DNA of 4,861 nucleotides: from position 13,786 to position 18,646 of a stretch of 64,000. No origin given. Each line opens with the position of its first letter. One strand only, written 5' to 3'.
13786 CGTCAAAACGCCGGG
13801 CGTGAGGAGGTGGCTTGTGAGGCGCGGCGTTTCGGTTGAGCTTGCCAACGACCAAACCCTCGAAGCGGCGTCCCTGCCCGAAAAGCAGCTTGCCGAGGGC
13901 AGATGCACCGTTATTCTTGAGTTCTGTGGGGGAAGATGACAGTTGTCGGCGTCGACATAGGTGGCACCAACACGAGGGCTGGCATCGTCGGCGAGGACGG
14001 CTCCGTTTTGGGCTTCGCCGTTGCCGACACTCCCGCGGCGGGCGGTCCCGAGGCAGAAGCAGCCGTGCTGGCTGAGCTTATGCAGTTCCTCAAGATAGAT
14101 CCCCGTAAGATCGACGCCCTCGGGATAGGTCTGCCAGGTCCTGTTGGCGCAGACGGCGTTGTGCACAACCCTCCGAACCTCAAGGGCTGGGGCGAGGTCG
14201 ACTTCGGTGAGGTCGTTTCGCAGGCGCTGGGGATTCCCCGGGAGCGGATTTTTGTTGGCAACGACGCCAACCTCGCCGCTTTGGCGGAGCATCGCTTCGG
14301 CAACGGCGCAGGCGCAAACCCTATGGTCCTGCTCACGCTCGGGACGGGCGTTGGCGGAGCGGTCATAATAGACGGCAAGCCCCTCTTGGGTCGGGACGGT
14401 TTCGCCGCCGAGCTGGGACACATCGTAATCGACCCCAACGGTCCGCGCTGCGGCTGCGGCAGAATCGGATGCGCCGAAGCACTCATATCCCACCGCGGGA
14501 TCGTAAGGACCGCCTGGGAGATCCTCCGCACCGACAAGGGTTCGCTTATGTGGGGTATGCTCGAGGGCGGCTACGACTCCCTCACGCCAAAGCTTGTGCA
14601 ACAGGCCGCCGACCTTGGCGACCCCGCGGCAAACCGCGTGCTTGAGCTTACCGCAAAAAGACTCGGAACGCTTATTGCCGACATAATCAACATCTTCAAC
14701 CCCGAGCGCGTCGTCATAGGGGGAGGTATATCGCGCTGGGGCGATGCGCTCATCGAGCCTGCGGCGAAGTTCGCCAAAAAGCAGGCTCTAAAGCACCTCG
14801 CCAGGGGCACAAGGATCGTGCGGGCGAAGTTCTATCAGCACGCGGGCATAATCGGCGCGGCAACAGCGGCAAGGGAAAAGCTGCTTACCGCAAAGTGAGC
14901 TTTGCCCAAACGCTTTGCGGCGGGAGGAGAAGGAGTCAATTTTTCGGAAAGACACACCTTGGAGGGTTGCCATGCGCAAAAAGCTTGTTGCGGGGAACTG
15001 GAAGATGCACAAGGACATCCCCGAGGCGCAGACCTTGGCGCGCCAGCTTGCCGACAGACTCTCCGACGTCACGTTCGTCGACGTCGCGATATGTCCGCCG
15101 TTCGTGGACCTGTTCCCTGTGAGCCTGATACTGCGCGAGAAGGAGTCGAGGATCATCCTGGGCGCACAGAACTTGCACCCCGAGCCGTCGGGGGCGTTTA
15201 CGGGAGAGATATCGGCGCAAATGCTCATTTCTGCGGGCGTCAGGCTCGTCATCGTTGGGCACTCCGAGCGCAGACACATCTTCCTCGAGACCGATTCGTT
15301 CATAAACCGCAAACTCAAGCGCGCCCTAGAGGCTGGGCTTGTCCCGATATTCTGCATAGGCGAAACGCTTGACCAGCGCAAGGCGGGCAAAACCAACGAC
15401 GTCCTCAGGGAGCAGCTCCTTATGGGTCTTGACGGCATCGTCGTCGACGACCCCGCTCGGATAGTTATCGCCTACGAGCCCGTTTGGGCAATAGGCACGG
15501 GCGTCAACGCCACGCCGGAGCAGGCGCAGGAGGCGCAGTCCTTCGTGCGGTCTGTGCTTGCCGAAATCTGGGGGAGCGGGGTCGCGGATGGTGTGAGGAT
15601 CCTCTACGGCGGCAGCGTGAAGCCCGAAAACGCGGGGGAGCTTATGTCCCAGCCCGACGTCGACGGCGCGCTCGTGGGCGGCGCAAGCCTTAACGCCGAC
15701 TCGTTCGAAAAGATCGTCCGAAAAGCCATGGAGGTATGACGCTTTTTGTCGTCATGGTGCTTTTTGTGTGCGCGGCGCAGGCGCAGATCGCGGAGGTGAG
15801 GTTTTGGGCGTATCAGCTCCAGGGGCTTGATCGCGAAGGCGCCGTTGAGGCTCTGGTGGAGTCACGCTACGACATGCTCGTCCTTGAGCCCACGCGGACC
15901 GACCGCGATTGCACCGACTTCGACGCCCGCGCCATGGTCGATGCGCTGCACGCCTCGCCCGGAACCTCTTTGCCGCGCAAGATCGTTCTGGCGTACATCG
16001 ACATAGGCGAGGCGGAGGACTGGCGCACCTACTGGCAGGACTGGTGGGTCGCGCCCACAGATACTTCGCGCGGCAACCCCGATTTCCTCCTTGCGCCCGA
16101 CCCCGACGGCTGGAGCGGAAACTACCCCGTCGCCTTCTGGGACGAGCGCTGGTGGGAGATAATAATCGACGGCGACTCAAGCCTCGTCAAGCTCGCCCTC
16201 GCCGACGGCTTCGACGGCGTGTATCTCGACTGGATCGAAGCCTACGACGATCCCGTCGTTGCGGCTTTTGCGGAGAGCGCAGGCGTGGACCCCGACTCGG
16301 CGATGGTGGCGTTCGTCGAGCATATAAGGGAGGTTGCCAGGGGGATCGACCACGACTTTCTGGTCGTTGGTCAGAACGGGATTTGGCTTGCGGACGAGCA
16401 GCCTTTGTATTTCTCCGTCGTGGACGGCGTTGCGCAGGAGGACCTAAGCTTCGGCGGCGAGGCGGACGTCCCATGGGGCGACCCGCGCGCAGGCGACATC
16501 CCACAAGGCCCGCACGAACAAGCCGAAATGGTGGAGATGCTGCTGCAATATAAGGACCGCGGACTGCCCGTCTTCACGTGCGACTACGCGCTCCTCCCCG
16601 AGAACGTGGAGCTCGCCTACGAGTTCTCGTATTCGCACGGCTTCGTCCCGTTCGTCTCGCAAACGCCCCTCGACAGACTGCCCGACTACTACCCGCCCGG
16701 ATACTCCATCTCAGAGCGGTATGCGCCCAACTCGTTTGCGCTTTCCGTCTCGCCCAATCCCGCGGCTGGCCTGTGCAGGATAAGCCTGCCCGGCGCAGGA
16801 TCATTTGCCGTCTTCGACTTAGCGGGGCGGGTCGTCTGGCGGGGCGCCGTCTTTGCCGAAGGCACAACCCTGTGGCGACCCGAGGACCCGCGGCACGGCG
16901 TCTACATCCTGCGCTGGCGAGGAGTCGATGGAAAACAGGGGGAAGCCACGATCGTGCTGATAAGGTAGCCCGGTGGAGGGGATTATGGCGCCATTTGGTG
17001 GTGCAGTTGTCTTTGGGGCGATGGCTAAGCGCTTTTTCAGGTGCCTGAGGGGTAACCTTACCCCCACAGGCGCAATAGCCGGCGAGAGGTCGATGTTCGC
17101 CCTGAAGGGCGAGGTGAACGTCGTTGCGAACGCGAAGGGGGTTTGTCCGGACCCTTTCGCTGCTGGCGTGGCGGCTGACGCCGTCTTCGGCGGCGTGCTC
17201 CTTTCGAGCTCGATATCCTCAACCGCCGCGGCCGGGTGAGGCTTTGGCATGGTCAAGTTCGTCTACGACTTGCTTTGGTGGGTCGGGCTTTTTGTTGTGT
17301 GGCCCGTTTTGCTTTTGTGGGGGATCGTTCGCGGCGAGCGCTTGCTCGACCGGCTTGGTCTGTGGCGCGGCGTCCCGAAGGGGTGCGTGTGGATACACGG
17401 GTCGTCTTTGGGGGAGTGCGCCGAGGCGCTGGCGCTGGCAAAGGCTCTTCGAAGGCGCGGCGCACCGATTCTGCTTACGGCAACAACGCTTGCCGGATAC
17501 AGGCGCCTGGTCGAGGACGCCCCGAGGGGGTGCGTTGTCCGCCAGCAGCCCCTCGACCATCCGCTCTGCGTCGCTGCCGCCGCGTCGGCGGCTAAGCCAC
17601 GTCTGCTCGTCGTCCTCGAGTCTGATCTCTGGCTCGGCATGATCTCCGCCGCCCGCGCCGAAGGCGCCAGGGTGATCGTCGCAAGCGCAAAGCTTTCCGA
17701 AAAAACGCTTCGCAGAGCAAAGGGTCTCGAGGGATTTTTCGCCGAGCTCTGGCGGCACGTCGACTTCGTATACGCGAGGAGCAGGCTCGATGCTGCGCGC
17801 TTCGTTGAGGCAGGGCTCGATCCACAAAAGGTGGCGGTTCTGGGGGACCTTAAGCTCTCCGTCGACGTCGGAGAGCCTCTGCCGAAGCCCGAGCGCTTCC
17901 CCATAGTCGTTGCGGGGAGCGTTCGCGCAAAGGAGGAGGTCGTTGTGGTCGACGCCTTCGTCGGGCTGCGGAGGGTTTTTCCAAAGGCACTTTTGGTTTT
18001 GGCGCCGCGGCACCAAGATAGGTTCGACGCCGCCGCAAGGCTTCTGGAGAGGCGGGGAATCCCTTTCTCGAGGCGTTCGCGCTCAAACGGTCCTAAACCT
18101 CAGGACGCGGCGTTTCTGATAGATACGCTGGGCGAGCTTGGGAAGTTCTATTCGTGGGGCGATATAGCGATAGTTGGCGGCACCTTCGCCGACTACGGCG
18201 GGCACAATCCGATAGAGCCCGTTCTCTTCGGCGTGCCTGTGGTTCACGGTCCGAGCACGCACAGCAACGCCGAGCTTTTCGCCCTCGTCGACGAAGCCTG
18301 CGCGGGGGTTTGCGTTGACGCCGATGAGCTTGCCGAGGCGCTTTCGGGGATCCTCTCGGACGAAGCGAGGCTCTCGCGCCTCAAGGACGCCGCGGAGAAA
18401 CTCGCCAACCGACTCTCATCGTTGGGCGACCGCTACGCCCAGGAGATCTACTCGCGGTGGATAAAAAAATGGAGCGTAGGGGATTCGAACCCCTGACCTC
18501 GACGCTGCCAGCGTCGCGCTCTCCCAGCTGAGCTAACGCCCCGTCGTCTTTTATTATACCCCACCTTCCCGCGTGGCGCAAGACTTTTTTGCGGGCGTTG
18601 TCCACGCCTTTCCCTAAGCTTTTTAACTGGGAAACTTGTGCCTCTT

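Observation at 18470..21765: Low-GC islet beside tRNA-Ala encoding two T9SS cargo proteins, one with a PPC domain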

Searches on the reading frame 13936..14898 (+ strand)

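Call 62: search_protein_families(library=pfam, proteins=[window:13936-14898:+], max_evalue=0.001)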
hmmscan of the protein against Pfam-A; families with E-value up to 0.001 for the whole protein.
window:13936-14898:+ (320 aa): 3 families
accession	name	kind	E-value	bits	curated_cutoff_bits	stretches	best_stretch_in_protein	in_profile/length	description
PF00480.26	ROK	-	1e-66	225.9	22.9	1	4-314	2-293/294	ROK family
PF02685.22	Glucokinase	-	1.8e-07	31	22.1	1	7-314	4-313/314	Glucokinase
PF01869.26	BcrAD_BadFG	-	2e-05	24.7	31.5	0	4-67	1-70/271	BadF/BadG/BcrA/BcrD ATPase family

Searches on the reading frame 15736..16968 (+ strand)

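Call 5: search_protein_families(library=pfam, proteins=[window:15736-16968:+], max_evalue=0.01)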
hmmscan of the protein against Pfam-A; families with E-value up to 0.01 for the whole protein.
window:15736-16968:+ (410 aa): 1 family
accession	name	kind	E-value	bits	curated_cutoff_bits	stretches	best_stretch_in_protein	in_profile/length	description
PF03537.19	Glyco_hydro_114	-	4.6e-20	72.3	27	1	24-312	2-227/231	Glycoside-hydrolase family GH114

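Call 6: search_protein_families(library=ncbifam, proteins=[window:15736-16968:+], max_evalue=0.01)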
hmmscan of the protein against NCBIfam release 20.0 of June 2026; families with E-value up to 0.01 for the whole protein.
window:15736-16968:+ (410 aa): 2 families
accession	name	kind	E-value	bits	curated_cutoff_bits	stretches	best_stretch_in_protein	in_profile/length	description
TIGR01370.1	TIGR01370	hypoth_equivalog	7.6e-36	123.7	181.25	1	17-314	41-309/315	MJ1477/TM1410 family putative glycoside hydrolase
TIGR04183.1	Por_Secre_tail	domain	0.0049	16.8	23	1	338-398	1-62/72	T9SS type A sorting domain-containing protein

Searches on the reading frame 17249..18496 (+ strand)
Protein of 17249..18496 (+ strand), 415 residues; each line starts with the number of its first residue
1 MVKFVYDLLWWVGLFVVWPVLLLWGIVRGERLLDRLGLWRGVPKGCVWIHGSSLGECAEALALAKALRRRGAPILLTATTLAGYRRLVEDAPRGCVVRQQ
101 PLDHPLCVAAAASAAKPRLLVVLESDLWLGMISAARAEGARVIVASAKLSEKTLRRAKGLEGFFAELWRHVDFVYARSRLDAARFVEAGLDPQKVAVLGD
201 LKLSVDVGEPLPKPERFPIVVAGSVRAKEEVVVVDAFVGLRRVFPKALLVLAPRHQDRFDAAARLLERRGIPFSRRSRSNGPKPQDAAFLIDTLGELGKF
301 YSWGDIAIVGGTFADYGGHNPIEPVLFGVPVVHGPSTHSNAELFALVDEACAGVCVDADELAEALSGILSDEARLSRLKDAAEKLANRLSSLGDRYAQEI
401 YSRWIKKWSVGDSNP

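Call 5: search_protein_families(library=pfam, proteins=[window:17249-18496:+], max_evalue=0.01)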
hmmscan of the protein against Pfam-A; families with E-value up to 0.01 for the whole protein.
window:17249-18496:+ (415 aa): 2 families
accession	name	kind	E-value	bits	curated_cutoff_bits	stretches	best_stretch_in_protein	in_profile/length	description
PF04413.22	Glycos_transf_N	-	3.1e-40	138.1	23.9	1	31-203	2-177/179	3-Deoxy-D-manno-octulosonic-acid transferase (kdotransferase)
PF00534.26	Glycos_transf_1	-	0.0009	19.2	26.4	1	296-384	85-171/172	Glycosyl transferases group 1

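Call 6: search_protein_families(library=ncbifam, proteins=[window:17249-18496:+], max_evalue=0.01)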
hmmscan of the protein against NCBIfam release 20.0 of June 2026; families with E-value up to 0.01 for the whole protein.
window:17249-18496:+ (415 aa): 5 families
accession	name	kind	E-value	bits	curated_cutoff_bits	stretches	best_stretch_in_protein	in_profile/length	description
NF004388.0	PRK05749.1-4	equivalog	2.6e-69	233.8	438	1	2-387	3-404/425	lipid IV(A) 3-deoxy-D-manno-octulosonic acid transferase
NF004389.0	PRK05749.1-5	equivalog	2e-63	214.7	363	1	3-382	2-387/402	lipid IV(A) 3-deoxy-D-manno-octulosonic acid transferase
NF004386.0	PRK05749.1-2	equivalog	4.6e-58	197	524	1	1-397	1-420/433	lipid IV(A) 3-deoxy-D-manno-octulosonic acid transferase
NF004385.0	PRK05749.1-1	equivalog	2.4e-52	178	590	1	4-384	4-401/425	lipid IV(A) 3-deoxy-D-manno-octulosonic acid transferase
NF004387.0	PRK05749.1-3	equivalog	1.4e-41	142.7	617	1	43-387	54-406/440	lipid IV(A) 3-deoxy-D-manno-octulosonic acid transferase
